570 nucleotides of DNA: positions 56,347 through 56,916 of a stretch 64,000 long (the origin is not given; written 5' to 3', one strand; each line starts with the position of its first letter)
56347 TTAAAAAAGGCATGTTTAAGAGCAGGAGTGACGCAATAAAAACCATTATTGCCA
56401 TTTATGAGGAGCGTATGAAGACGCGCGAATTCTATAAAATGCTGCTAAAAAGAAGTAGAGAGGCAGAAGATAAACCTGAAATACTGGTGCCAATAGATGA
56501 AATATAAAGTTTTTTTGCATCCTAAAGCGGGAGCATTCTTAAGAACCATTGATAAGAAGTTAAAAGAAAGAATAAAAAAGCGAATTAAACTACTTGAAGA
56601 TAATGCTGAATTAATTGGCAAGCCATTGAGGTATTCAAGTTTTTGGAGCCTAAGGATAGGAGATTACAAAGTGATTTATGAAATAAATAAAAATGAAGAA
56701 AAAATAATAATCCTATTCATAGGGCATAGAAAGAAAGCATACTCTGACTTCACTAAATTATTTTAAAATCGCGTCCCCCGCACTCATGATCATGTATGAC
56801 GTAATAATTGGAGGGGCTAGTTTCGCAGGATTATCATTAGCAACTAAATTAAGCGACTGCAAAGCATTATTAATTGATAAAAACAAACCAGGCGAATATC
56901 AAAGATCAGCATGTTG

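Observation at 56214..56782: Stand-alone RHH-RelE cassette bounded by an 18-nt duplication of the tRNA-Leu 3' exon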

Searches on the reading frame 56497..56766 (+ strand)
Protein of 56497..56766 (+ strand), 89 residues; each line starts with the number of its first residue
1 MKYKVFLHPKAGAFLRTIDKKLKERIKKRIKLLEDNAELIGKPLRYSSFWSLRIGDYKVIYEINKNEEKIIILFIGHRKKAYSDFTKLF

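Call 9: search_protein_families(library=pfam, proteins=[window:56497-56763:+], max_evalue=0.01)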
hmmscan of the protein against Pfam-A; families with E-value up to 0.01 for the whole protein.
window:56497-56763:+ (89 aa): 1 family
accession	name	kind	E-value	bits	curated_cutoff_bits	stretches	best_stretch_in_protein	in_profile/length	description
PF05016.21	ParE_toxin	-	1.6e-11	45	23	1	6-82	2-89/89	ParE toxin of type II toxin-antitoxin system, parDE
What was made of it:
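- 56497..56766 (+): RelE/ParE-superfamily toxin, 89 aa, overlapping the antitoxin by 11 nt. Pfam ParE_toxin, E 1.6e-11 (call 9).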

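Call 11: find_encoding_contigs(protein=window:56497-56766:+, flank=10000, max_places=10)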
Protein window:56497-56766:+ (89 aa): no gene with exactly this product is on record in the collection.

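Call 21: find_homologous_proteins(query=window:56497-56763:+)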
Query window:56497-56763:+ (89 aa): 68 proteins with E <= 0.001 among 68 candidates.
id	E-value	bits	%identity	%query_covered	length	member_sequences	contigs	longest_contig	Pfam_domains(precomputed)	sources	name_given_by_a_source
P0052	1.4e-50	186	100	100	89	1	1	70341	PF05016.22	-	-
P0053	2.4e-37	144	73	100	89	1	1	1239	PF05016.22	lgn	-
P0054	2.1e-31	125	70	93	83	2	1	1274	PF05016.22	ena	-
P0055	7.0e-29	117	60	100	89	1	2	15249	PF05016.22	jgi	-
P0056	2.0e-28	116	62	100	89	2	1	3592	PF05016.22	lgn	-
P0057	9.2e-28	114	60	100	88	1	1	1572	PF15781.13,PF05016.22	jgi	jgi:mRNA interferase RelE/StbE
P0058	1.0e-27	114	60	100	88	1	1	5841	PF15781.13,PF05016.22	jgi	jgi:mRNA interferase RelE/StbE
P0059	1.6e-27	113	65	100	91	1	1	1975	PF05016.22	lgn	-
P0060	1.8e-27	113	65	100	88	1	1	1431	PF15781.13,PF05016.22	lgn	-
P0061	2.1e-27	113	58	100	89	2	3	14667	PF05016.22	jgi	-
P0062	6.1e-27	111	57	100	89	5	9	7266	PF05016.22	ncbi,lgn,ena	-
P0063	9.4e-27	110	56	100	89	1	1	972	PF05016.22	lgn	-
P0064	1.4e-26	110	62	100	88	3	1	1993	PF05016.22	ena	-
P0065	1.4e-26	110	55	98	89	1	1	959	PF05016.22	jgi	-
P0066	1.8e-26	110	60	96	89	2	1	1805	PF05016.22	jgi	-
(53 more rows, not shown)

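Call 22: find_encoding_contigs(protein=P0053, flank=5000, max_places=3)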
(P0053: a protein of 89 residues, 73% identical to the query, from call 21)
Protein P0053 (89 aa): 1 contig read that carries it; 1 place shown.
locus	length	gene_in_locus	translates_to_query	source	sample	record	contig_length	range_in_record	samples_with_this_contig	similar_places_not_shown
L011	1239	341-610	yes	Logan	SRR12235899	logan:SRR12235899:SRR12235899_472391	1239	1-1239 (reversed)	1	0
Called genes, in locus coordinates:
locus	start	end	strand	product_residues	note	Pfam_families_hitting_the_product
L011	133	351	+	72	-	-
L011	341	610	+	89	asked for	PF05016:ParE_toxin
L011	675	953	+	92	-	-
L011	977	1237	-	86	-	?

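Call 23: find_encoding_contigs(protein=P0055, flank=5000, max_places=3)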
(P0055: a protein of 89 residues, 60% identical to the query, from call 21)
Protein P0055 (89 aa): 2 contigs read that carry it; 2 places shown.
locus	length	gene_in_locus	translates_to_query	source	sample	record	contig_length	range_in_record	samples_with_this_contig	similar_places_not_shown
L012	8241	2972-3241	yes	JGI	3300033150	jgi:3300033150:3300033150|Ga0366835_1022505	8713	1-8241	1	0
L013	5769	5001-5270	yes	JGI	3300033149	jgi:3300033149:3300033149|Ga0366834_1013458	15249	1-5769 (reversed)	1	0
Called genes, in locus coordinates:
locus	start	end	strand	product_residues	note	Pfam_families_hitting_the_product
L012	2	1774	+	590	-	?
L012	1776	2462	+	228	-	PF00730:HhH-GPD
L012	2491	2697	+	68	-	-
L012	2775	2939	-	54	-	-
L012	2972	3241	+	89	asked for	PF05016:ParE_toxin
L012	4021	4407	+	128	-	-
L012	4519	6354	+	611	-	-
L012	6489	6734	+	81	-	-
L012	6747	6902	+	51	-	-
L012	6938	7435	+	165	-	-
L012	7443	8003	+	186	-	PF25208:DUF7838 (weak)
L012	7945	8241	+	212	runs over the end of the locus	PF00589:Phage_integrase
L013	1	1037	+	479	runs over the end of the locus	-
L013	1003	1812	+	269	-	PF13091:PLDc_2 (weak)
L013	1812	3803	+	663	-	-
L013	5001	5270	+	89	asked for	PF05016:ParE_toxin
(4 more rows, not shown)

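Call 24: find_encoding_contigs(protein=P0056, flank=5000, max_places=3)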
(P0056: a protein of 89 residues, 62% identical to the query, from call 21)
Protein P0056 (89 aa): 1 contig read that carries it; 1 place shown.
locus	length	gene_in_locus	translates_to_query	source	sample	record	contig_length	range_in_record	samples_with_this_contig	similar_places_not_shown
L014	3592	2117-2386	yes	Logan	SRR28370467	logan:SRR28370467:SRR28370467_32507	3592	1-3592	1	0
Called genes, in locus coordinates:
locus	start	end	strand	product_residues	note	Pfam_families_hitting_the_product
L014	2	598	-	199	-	?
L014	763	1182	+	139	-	-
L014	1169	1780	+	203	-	PF22600:MTPAP-like_central (weak), PF01909:NTP_transf_2, PF18765:Polbeta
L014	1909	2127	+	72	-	PF01402:RHH_1 (weak)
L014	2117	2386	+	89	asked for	PF05016:ParE_toxin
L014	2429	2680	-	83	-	PF05016:ParE_toxin, PF15781:ParE-like_toxin (weak)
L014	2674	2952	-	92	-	PF04014:MazE_antitoxin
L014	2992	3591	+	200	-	?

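Call 37: find_related_loci(query=A2, collection=metagenome_contigs, flank=3000)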
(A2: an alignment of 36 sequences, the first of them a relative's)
Query A2 (89 aa) in metagenome_contigs; peptide patterns used: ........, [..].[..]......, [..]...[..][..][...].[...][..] (x = any residue, [..] = any of these).
600 stretches matched a pattern (row limit reached: there are more); 279 encode a relative of the query (tblastn E <= 1e-3); the best 80 are kept; 80 distinct loci.
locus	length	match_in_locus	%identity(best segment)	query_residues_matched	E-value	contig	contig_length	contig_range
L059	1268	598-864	63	1-89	1e-34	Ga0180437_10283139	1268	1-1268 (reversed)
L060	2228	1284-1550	54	1-89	6e-33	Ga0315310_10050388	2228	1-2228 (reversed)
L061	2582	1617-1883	56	1-89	1e-32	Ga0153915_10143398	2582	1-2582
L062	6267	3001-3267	58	1-89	2e-32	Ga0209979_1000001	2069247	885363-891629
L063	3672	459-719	56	3-89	5e-32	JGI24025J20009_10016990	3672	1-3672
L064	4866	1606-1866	54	3-89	9e-32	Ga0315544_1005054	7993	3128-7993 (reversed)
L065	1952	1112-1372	55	3-89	9e-32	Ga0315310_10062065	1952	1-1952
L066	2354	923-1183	54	3-89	1e-31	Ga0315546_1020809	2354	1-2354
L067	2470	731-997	56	1-89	2e-31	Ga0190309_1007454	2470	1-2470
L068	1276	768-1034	51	1-89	5e-32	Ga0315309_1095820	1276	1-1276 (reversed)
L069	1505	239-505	53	1-89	8e-32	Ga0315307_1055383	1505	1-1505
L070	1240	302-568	52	1-89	4e-32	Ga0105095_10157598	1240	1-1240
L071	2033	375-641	54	1-89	4e-31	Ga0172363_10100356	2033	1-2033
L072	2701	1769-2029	55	3-89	2e-31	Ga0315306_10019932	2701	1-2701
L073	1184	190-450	54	3-89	1e-31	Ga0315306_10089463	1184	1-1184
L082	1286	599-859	55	3-89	3e-31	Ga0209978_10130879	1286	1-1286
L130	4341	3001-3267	55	1-89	1e-29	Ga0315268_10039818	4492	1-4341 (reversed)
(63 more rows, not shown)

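Call 47: search_solved_structures(query=window:56497-56763:+, max_evalue=0.01)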
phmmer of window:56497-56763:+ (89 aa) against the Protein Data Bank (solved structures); distinct sequences matched with E-value up to 0.01: 3.
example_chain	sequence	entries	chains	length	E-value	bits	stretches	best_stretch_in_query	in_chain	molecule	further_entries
2khe_A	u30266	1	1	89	9.1e-10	41.8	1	1-82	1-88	Toxin-like protein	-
9g12_A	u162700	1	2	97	0.00028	24.3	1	32-82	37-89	Toxin RelE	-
3g5o_B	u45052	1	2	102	0.006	20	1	39-82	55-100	Uncharacterized protein Rv2866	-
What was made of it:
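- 56497..56766 (+): PDB relatives are 2khe, RelE 9g12 and Rv2866 (call 47).
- On Type II RelBE/ParDE toxin-antitoxin: PDB hits 2khe, 9g12 (RelE) and 3g5o (call 47).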

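Call 61: search_protein_families(library=pfam, proteins=[L012:7443-8000:+, L012:4021-4404:+, L130:1790-2446:-, L130:1177-1626:+, L012:6938-7432:+], max_evalue=0.01)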
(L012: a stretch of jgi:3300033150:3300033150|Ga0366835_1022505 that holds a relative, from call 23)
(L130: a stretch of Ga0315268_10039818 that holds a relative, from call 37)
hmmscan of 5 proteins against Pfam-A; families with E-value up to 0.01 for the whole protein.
L012:7443-8000:+ (186 aa): 2 families
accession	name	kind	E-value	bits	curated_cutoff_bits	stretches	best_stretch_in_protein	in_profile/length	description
PF25208.1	DUF7838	-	6.3e-06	26.5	28.5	1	5-43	8-47/55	Domain of unknown function (DUF7838)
PF03811.18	Zn_ribbon_InsA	-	0.00021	21.4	26.1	1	4-35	6-34/35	InsA N-terminal domain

L012:4021-4404:+ (128 aa): 1 family
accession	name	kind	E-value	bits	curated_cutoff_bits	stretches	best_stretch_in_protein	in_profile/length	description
PF01978.25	TrmB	-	0.0079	16.5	25.6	0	24-76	13-58/68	Sugar-specific transcriptional regulator TrmB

L130:1790-2446:- (219 aa): 1 family
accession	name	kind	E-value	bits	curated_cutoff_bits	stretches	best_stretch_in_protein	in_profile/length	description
PF01035.26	DNA_binding_1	-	2e-07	31.2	27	1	105-197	4-80/81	6-O-methylguanine DNA methyltransferase, DNA binding domain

L130:1177-1626:+ (150 aa): 2 families
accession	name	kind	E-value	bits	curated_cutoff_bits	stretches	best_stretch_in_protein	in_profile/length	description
PF10604.15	Polyketide_cyc2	-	4e-12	47.1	27.4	1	1-148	1-142/142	Polyketide cyclase / dehydrase and lipid transport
PF03364.25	Polyketide_cyc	-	0.0058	17.3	23.4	1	10-116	1-101/126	Polyketide cyclase / dehydrase and lipid transport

L012:6938-7432:+ (165 aa): 0 families

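Call 64: find_related_loci(query=A2, collection=viral_contigs, flank=6000)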
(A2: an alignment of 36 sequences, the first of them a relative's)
Query A2 (89 aa) in viral_contigs; peptide patterns used: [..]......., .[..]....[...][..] (x = any residue, [..] = any of these).
34 stretches matched a pattern; 1 encode a relative of the query (tblastn E <= 1e-3); 1 distinct loci.
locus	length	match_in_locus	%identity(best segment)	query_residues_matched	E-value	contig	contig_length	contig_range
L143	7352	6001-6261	52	3-89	9e-30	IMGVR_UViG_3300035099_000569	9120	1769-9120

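Call 67: search_protein_families(library=pfam, proteins=[L143:3941-4837:+, L143:1383-2969:+, L143:5037-5681:+, L143:6375-7013:+, L143:841-1383:+, L143:3442-3915:+], max_evalue=0.001)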
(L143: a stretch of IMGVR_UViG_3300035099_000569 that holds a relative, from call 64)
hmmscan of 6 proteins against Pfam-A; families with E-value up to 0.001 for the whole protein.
L143:3941-4837:+ (299 aa): 0 families

L143:1383-2969:+ (529 aa): 1 family
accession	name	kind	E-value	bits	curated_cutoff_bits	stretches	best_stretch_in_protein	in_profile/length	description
PF24032.1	YQBQ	-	4.2e-10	39.9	27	1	394-497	194-293/294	YQBQ-like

L143:5037-5681:+ (215 aa): 0 families

L143:6375-7013:+ (213 aa): 0 families

L143:841-1383:+ (181 aa): 0 families

L143:3442-3915:+ (158 aa): 1 family
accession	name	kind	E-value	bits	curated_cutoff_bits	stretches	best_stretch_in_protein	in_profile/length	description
PF23140.1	Gp80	-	0.00055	20.7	27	1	46-148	9-120/128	Podophage GP4 fiber I protein gp80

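Call 84: search_dna_similar(query=window:56497-56763:+, collection=plasmids, mode=protein, max_rows=10)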
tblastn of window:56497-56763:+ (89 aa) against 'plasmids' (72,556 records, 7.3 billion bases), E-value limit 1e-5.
No match.

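Call 85: search_dna_similar(query=window:56497-56763:+, collection=phages, mode=protein, max_rows=10)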
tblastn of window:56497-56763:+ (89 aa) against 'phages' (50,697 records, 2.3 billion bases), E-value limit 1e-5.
No match.
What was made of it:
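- Tried and rejected: It has none in the curated plasmid or phage collections (calls 84, 85).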
